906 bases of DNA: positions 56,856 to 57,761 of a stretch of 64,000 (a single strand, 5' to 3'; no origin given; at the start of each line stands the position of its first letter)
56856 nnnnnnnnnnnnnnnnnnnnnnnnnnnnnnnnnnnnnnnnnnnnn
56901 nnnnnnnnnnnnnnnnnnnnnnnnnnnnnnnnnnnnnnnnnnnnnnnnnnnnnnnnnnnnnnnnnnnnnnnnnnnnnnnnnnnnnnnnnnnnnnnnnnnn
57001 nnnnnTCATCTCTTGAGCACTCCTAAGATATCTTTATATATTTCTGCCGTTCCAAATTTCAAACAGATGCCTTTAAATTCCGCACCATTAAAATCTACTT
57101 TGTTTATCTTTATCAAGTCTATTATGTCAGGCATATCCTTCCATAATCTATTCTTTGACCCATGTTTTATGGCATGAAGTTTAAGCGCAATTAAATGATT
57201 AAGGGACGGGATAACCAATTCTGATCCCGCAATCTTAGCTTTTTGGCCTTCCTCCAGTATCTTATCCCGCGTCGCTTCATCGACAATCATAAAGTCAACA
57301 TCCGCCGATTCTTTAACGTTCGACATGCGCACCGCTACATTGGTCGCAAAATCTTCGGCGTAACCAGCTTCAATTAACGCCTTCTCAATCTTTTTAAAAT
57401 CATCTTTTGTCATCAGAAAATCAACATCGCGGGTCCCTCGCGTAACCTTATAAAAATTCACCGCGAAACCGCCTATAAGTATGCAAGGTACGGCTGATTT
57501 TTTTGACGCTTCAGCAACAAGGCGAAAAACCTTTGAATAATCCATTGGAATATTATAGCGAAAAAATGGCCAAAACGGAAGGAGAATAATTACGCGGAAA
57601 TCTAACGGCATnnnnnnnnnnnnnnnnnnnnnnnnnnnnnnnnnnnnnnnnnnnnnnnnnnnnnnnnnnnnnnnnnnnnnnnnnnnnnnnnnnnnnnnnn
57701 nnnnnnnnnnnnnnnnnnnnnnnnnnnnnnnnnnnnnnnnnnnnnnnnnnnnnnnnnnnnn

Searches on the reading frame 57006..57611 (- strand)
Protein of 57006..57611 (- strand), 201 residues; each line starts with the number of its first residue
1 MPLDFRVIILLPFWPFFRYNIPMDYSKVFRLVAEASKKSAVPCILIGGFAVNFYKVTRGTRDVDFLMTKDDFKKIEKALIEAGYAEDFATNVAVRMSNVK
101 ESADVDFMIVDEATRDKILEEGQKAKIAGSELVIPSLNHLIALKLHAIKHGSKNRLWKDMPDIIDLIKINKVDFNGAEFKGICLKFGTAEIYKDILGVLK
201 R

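Call 3: search_protein_families(library=pfam, proteins=[window:57006-57611:-], max_evalue=1)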
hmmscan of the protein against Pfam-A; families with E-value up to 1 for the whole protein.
window:57006-57611:- (201 aa): 7 families
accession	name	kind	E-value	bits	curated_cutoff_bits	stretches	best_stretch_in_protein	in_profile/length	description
PF14907.12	NTP_transf_5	-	2.4e-09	37.6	31.2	1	37-176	68-223/249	Uncharacterised nucleotidyltransferase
PF09970.15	DUF2204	-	6.3e-07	29.6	20.3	1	32-156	8-141/181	Nucleotidyl transferase of unknown function (DUF2204)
PF08843.17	AbiEii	-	4.9e-06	27.1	22.5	1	39-176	11-177/238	Nucleotidyl transferase AbiEii toxin, Type IV TA system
PF10706.15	Aminoglyc_resit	-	3.8e-05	24.3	21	1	31-109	4-86/149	Aminoglycoside-2''-adenylyltransferase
PF19502.5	DUF6036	-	0.006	16.8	23.6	1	31-92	6-61/164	Nucleotidyltransferase of unknown function (DUF6036)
PF23942.1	DUF7277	-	0.047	14.8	27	1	44-115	2-75/87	Domain of unknown function (DUF7277)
PF04988.17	AKAP95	-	0.13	13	26.8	1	105-157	49-101/136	A-kinase anchoring protein 95 (AKAP95)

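Call 6: find_homologous_proteins(query=window:57006-57545:-)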
Query window:57006-57545:- (179 aa): 472 proteins with E <= 0.001 among 516 candidates; the best 120 are listed.
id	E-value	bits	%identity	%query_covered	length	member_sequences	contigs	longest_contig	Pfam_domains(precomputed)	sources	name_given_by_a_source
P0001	1.7e-110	385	100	100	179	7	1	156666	PF14907.13,PF08843.18,PF09970.16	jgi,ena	-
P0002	1.3e-94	333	84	100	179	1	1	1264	PF14907.13,PF08843.18,PF10706.16,PF09970.16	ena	-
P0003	2.0e-94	332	84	100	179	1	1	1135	PF14907.13,PF10706.16,PF09970.16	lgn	-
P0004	9.4e-94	330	84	100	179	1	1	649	PF14907.13,PF08843.18,PF09970.16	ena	-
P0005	8.0e-93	327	83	100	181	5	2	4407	PF14907.13,PF08843.18,PF10706.16,PF09970.16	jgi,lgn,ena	jgi:predicted nucleotidyltransferase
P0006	2.2e-90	319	82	100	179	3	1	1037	PF14907.13,PF08843.18,PF09970.16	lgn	-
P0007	2.7e-89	316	81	100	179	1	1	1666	PF14907.13,PF08843.18,PF09970.16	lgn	-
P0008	7.1e-83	295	74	99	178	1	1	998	PF14907.13,PF08843.18,PF10706.16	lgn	-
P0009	1.3e-77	278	69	99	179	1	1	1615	PF14907.13,PF08843.18,PF09970.16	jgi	-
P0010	7.4e-76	272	70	99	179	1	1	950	PF14907.13,PF08843.18,PF09970.16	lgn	-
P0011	4.8e-75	269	67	99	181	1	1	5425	PF14907.13,PF08843.18,PF10706.16,PF09970.16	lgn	-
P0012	6.0e-75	269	68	99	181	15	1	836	PF14907.13,PF08843.18,PF10706.16,PF09970.16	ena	-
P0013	7.5e-75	269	70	97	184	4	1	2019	PF14907.13,PF08843.18,PF10706.16,PF09970.16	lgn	-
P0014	2.9e-74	267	68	99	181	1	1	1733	PF14907.13,PF08843.18,PF09970.16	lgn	-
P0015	6.8e-74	266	69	99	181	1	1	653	PF14907.13,PF08843.18,PF10706.16,PF09970.16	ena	-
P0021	3.5e-73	263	67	99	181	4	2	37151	PF14907.13,PF08843.18,PF10706.16,PF09970.16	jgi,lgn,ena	-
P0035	4.8e-70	253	63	99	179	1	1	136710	PF14907.13,PF08843.18,PF09970.16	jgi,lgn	-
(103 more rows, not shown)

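Call 7: search_protein_families(library=ncbifam, proteins=[window:57006-57611:-], max_evalue=1)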
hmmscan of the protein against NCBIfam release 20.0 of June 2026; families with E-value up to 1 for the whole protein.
window:57006-57611:- (201 aa): 1 family
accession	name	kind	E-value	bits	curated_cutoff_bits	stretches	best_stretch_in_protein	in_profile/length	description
NF011565.0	PRK14989.1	subfamily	0.052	11.6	883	1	53-99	594-640/847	nitrite reductase large subunit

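Call 8: search_protein_families(library=padloc, proteins=[window:57006-57611:-], max_evalue=1)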
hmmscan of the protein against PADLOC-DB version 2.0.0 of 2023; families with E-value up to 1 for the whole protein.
window:57006-57611:- (201 aa): 7 families
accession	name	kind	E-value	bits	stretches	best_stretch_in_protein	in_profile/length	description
PDLC02288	AbiEii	-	0.00051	17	2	81-178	117-213/294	AbiEii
PDLC02295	AbiEii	-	0.00075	16.9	1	136-184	162-206/261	AbiEii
PDLC02291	AbiEii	-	0.0013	16.1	1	31-83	46-95/310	AbiEii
PDLC04516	PDC-M21B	-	0.0015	16.3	1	58-167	49-169/234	-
PDLC02301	AbiEii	-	0.0016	16.1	1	130-176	180-224/291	AbiEii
PDLC02306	AbiEii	-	0.0043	14.7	1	43-85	41-83/280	AbiEii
PDLC02325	AbiEii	-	0.046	12.2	1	137-185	3-47/102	AbiEii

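Call 9: find_encoding_contigs(protein=P0001, flank=4000, max_places=3)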
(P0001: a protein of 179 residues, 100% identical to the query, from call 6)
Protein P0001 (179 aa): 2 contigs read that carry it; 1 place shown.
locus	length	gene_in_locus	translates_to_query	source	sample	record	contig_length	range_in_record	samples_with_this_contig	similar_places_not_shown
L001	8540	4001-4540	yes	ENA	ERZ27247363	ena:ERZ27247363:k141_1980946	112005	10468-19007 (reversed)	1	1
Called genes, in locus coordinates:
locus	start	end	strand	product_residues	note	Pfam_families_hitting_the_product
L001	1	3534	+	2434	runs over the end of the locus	-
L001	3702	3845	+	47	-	-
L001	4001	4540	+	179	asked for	PF09970:DUF2204 (weak), PF14907:NTP_transf_5, PF08843:AbiEii (faint)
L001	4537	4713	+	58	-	-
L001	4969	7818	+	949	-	PF13188:PAS_8 (faint), PF00989:PAS (weak), PF08448:PAS_4, PF13185:GAF_2 (faint), PF08448:PAS_4, PF13426:PAS_9 (weak), PF00512:HisKA, PF02518:HATPase_c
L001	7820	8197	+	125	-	PF00072:Response_reg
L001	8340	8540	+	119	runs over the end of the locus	-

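Call 10: find_encoding_contigs(protein=P0035, flank=4000, max_places=3)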
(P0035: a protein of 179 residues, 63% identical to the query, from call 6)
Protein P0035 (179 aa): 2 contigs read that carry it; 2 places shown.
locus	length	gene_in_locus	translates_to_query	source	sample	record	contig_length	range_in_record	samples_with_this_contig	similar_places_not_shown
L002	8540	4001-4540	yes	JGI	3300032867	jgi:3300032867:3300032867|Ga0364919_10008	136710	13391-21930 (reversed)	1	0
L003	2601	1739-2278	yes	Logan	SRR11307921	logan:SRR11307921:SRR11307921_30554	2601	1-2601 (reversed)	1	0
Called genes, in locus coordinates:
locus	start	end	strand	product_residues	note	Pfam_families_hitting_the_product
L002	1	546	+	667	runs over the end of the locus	PF13520:AA_permease_2, PF00324:AA_permease (weak)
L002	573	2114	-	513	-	PF02366:PMT, PF13231:PMT_2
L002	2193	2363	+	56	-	PF02518:HATPase_c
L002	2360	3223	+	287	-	PF13432:TPR_16, PF13414:TPR_11, PF13414:TPR_11, PF00515:TPR_1, PF13432:TPR_16, PF13414:TPR_11, PF00515:TPR_1, PF13414:TPR_11, +19 more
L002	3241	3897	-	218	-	PF20125:DUF6515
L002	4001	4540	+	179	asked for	PF09970:DUF2204 (weak), PF14907:NTP_transf_5, PF08843:AbiEii (weak)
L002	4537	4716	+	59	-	-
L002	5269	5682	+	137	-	PF00072:Response_reg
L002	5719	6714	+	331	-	PF20030:bpMoxR, PF05496:RuvB_N (faint), PF00158:Sigma54_activat (weak), PF07726:AAA_3, PF07728:AAA_5, PF17863:AAA_lid_2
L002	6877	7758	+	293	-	PF01882:DUF58, PF13519:VWA_2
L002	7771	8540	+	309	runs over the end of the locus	PF13584:BatD (weak)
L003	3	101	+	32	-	?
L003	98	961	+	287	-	PF13432:TPR_16, PF13414:TPR_11, PF13414:TPR_11, PF00515:TPR_1, PF13432:TPR_16, PF13414:TPR_11, PF00515:TPR_1, PF13414:TPR_11, +19 more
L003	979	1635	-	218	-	PF20125:DUF6515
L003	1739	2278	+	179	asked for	PF09970:DUF2204 (weak), PF14907:NTP_transf_5, PF08843:AbiEii (weak)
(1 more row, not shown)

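Call 11: find_encoding_contigs(protein=P0021, flank=4000, max_places=3)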
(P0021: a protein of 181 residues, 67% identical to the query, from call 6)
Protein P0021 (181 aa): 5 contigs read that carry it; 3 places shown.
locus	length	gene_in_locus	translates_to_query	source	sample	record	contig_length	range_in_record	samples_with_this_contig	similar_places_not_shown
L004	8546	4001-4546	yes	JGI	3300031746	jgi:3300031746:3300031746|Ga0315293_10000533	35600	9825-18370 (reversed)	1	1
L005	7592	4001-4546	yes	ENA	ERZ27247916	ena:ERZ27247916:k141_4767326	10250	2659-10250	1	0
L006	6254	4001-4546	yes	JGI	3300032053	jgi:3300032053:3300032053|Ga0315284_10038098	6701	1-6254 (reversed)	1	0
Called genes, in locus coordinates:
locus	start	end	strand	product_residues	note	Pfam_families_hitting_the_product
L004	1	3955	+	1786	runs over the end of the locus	PF13646:HEAT_2 (faint)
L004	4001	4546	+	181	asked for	PF09970:DUF2204 (weak), PF10706:Aminoglyc_resit (weak), PF14907:NTP_transf_5, PF08843:AbiEii (weak)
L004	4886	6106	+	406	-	PF13173:AAA_14, PF13635:DUF4143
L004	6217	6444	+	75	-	PF00376:MerR, PF13411:MerR_1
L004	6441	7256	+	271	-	PF20703:nSTAND1 (weak), PF01637:ATPase_2, PF13401:AAA_22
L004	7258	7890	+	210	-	PF11356:T2SSC (weak)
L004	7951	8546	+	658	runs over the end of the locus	PF07660:STN (weak), PF03958:Secretin_N, PF00263:Secretin, PF13103:TonB_2 (weak), PF03544:TonB_C (weak)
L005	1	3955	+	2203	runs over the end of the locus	?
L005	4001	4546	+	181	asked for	PF09970:DUF2204 (weak), PF10706:Aminoglyc_resit (weak), PF14907:NTP_transf_5, PF08843:AbiEii (weak)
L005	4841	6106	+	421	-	PF13173:AAA_14, PF13635:DUF4143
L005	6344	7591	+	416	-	?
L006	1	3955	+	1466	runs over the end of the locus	?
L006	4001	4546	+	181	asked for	PF09970:DUF2204 (weak), PF10706:Aminoglyc_resit (weak), PF14907:NTP_transf_5, PF08843:AbiEii (weak)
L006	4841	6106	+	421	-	PF13173:AAA_14, PF13635:DUF4143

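Call 13: find_related_loci(query=A1, collection=genome_contigs, flank=4000)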
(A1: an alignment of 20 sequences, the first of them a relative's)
Query A1 (179 aa) in genome_contigs; peptide patterns used: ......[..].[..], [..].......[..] (x = any residue, [..] = any of these).
330 stretches matched a pattern; 296 encode a relative of the query (tblastn E <= 1e-3); the best 80 are kept; 80 distinct loci.
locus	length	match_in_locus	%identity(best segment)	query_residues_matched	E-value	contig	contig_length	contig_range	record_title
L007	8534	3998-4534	85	1-179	3e-101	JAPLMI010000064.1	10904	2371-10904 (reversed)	MAG: Candidatus Omnitrophota bacterium isolate LacPavin_0920_SED5_MAG_49_9 LacPavin_0920_SED5_scaffold_1250639, whole ge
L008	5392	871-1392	69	1-174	2e-81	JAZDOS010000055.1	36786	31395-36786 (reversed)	MAG: Candidatus Omnitrophota bacterium isolate MEGAHIT-group-0.790 k141_9454442, whole genome shotgun sequence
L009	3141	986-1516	64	1-177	2e-78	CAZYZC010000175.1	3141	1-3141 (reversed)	MAG TPA_asm: uncultured Planctomycetia bacterium isolate SRP178699_co1_490 genome assembly, contig: NODE_49795_length_31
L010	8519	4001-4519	61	1-173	9e-75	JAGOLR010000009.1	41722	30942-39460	MAG: Candidatus Omnitrophota bacterium isolate Go_SlDig_bin_236 Go_SlDig_2437_length_41722_cov_5.970958, whole genome sh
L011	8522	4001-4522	61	1-174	6e-74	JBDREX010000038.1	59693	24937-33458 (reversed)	MAG: Candidatus Omnitrophota bacterium isolate MEGAHIT-group-1.335 k141_13613753, whole genome shotgun sequence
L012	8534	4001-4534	54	1-178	8e-63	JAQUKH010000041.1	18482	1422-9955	MAG: bacterium isolate STD1_102 NODE_6915_length_18482_cov_4.634977_Sandtown_D1, whole genome shotgun sequence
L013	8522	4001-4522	55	3-174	2e-61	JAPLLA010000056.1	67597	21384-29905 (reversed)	MAG: Candidatus Saganbacteria bacterium isolate LacPavin_0419_WC90_MAG_42_8 LacPavin_0419_WC90_scaffold_146089, whole ge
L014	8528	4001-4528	53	1-174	6e-61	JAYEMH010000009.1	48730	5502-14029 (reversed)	MAG: Candidatus Ratteibacteria bacterium isolate MAG086 MAG086_9, whole genome shotgun sequence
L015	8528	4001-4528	53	1-174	7e-60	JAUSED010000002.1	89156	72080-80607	MAG: Candidatus Omnitrophota bacterium isolate E14_maxbin.165 E14_k141_41641, whole genome shotgun sequence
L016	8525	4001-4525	55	1-174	5e-60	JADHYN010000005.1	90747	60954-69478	MAG: Candidatus Omnitrophota bacterium isolate BS750m-G80 BS-750m-C90, whole genome shotgun sequence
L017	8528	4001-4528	53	1-174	2e-59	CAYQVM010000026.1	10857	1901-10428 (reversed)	MAG TPA_asm: uncultured Planctomycetia bacterium isolate binchicken_co266_91 genome assembly, contig: NODE_11057_length_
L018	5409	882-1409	54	1-174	1e-58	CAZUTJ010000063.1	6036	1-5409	MAG TPA_asm: uncultured bacterium isolate binchicken_co140_94 genome assembly, contig: NODE_7324_length_6036_cov_10.3536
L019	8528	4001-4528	52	1-175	1e-58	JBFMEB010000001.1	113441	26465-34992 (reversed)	MAG: Candidatus Omnitrophota bacterium isolate MAG234 MAG234_1, whole genome shotgun sequence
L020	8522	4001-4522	53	6-178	3e-58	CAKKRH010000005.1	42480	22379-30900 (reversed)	Omnitrophica bacterium GWA2_41_15 isolate Hainich-H52-bin157-1 genome assembly, contig: H52-bin157_1_Hain_H52_02um_R3_42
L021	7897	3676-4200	54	1-174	2e-58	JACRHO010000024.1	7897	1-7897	MAG: Candidatus Omnitrophota bacterium isolate NC_groundwater_1779_Pr3_B-0.1um_42_17 SR-2_scaffold_141_413328, whole gen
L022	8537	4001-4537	50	1-178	6e-58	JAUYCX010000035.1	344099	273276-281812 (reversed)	MAG: Candidatus Omnitrophota bacterium isolate C20_maxbin.112_sub C20_k141_170329, whole genome shotgun sequence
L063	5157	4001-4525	49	1-174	1e-53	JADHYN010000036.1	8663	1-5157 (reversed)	MAG: Candidatus Omnitrophota bacterium isolate BS750m-G80 BS-750m-C16035, whole genome shotgun sequence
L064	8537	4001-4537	52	1-178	1e-53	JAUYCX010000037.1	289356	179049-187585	MAG: Candidatus Omnitrophota bacterium isolate C20_maxbin.112_sub C20_k141_141171, whole genome shotgun sequence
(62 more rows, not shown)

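Call 32: predict_structure(alignment_id=A4)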
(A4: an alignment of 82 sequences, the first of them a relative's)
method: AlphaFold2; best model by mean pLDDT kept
length: 179 residues; sequences in the alignment: 82
mean_pLDDT: 92.3   pTM: 0.86
mean pLDDT of the five models: 92.3, 91.2, 90.7, 90.1, 88.8
residues with pLDDT >= 90: 142; 70-90: 35; 50-70: 2; < 50: 0
segments of 3 or more residues with pLDDT < 50: none
pLDDT, mean of each block of 10 residues (from residue 1): 87 95 94 85 96 95 89 88 93 96 91 96 89 88 96 95 96 92
secondary structure, 60 per line:
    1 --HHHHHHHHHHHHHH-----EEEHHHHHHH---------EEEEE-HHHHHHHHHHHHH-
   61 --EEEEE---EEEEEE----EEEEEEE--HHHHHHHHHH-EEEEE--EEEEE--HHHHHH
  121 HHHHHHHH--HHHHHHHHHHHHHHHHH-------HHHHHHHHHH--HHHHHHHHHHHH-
elements in order: H3-16 E22-24 H25-31 E41-45 H47-59 E63-67 E71-76 E81-87 H90-99 E101-105 E108-112 H115-128 H131-147 H155-164 H167-178

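Call 34: search_solved_structures(query=A4, max_evalue=1, show_alignments=2)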
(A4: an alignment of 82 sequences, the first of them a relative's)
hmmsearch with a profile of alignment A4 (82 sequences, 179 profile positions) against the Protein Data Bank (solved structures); distinct sequences matched with E-value up to 1: 4.
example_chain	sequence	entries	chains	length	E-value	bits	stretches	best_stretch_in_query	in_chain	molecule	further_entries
8an4_A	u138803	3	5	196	1.7e-05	28.3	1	22-152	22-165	Bacterial toxin | Nucleotidyl transferase AbiEii/AbiGii toxin family protein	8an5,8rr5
4fo1_A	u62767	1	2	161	0.31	14.5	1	10-85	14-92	Lincosamide resistance protein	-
4wh5_A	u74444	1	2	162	0.32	14.4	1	10-85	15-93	Lincosamide resistance protein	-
2mwg_A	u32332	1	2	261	0.32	14.4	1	77-145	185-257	Blue-light photoreceptor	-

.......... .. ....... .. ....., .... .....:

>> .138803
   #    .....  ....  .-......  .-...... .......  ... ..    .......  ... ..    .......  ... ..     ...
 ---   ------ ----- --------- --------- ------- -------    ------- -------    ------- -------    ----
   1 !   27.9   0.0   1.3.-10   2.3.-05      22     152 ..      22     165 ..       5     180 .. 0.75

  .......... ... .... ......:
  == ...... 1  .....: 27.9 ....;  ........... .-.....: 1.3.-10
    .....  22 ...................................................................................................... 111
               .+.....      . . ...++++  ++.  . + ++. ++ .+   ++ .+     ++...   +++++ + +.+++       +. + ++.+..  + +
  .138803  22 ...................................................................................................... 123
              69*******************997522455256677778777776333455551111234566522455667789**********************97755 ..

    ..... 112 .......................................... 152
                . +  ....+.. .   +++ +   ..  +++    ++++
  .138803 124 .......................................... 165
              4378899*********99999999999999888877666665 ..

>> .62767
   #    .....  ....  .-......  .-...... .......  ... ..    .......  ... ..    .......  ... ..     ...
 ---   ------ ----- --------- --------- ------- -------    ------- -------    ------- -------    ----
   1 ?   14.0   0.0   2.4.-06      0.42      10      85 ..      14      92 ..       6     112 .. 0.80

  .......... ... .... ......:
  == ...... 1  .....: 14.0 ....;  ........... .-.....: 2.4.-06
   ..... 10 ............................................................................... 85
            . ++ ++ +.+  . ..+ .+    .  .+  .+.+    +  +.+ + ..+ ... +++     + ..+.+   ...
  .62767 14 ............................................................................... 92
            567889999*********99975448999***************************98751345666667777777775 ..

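Call 38: fold_search(model_id=the predicted structure, library=pdb)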
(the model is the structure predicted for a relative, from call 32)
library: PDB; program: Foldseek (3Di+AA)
matches with E <= 10: 623; with E <= 0.001: 25
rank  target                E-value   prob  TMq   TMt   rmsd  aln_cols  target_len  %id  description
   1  8an4_B                1.4e-08  1.00  0.66  0.63   5.0       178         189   21  MenT1 toxin (rv0078a) from Mycobacterium tuberculosis H37Rv (released 2023-08-02)
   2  8an5_B                2.4e-08  1.00  0.65  0.64   5.1       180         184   21  MenAT1 toxin-antitoxin complex (rv0078a-rv0078b) from Mycobacterium tuberculosis H37Rv (released 2023-08-02)
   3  8an5_A                5.8e-08  1.00  0.66  0.62   5.1       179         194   22  MenAT1 toxin-antitoxin complex (rv0078a-rv0078b) from Mycobacterium tuberculosis H37Rv (released 2023-08-02)
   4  8an4_A                6.1e-08  1.00  0.67  0.62   6.0       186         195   21  MenT1 toxin (rv0078a) from Mycobacterium tuberculosis H37Rv (released 2023-08-02)
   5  8rr5                  2.7e-07  1.00  0.56  0.57   6.8       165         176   24  MenT1 toxin (rv0078a) from Mycobacterium tuberculosis H37Rv, phosphorylated at T39 (released 2024-09-11)
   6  5uvd                  1.9e-06  1.00  0.55  0.47   5.8       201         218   15  Crystal structure of an antigenic nucleotidyltransferase-like protein from Paracoccidioides brasiliensis (released 2018-01-31)
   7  5cfu                  3.3e-06  1.00  0.64  0.66   5.6       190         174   15  Crystal Structure of ANT(2")-Ia in complex with adenylyl-2"-tobramycin (released 2016-07-20)
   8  4wqk                  4.4e-06  1.00  0.60  0.61   6.3       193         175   14  Crystal structure of aminoglycoside nucleotidylyltransferase ANT(2")-Ia, apo form (released 2014-11-12)
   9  5kqj_MODEL_1_A        4.4e-06  1.00  0.59  0.57   6.3       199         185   14  Solution Structure of Antibiotic-Resistance Factor ANT(2'')-Ia Reveals Substrate-Regulated Conformation Dynami (released 2017-07-12)
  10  5cfs                  1.2e-05  1.00  0.57  0.57   6.6       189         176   15  Crystal Structure of ANT(2")-Ia in complex with AMPCPP and tobramycin (released 2016-03-16)
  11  4fo1_A                1.5e-05  1.00  0.58  0.64   4.0       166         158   14  Crystal structure of lincosamide antibiotic adenylyltransferase LnuA, apo (released 2012-07-04)
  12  2ewr                  2.8e-05  1.00  0.60  0.68   3.3       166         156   14  Crystal structure of a putative nucleotidyltransferase (tm1012) from Thermotoga maritima at 1.60 A resolution (released 2005-12-06)
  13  4xje                  2.8e-05  1.00  0.62  0.63   4.9       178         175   16  CRYSTAL STRUCTURE OF ANT(2") IN COMPLEX WITH AMP AND TOBRAMYCIN (released 2016-01-20)
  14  6j7q                  3.6e-05  1.00  0.52  0.36   6.4       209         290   12  Crystal structure of toxin TglT (unusual type guanylyltransferase-like toxin, Rv1045) mutant S78A from Mycobacterium tub (released 2020-05-13)
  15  6y5u                  4.3e-05  1.00  0.61  0.41   5.5       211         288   13  MenT3 (aka TglT), nucleotidyltransferase toxin Rv1045 from Mycobacterium tuberculosis (released 2020-09-16)
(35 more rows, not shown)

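Call 78: search_dna_similar(query=window:57006-57545:-, collection=plasmids, mode=protein, max_evalue=0.001, max_rows=15)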
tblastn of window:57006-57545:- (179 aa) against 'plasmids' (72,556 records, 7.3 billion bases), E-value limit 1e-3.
No match.

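Call 79: search_dna_similar(query=window:57006-57545:-, collection=phages, mode=protein, max_evalue=0.001, max_rows=15)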
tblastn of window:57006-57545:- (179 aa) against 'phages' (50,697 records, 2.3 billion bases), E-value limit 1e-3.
No match.

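Call 80: find_related_loci(query=A1, collection=viral_contigs, flank=3000)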
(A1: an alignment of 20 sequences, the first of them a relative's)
Query A1 (179 aa) in viral_contigs; peptide patterns used: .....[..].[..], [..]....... (x = any residue, [..] = any of these).
26 stretches matched a pattern, but none encodes a relative of the query by tblastn (E <= 1e-3).
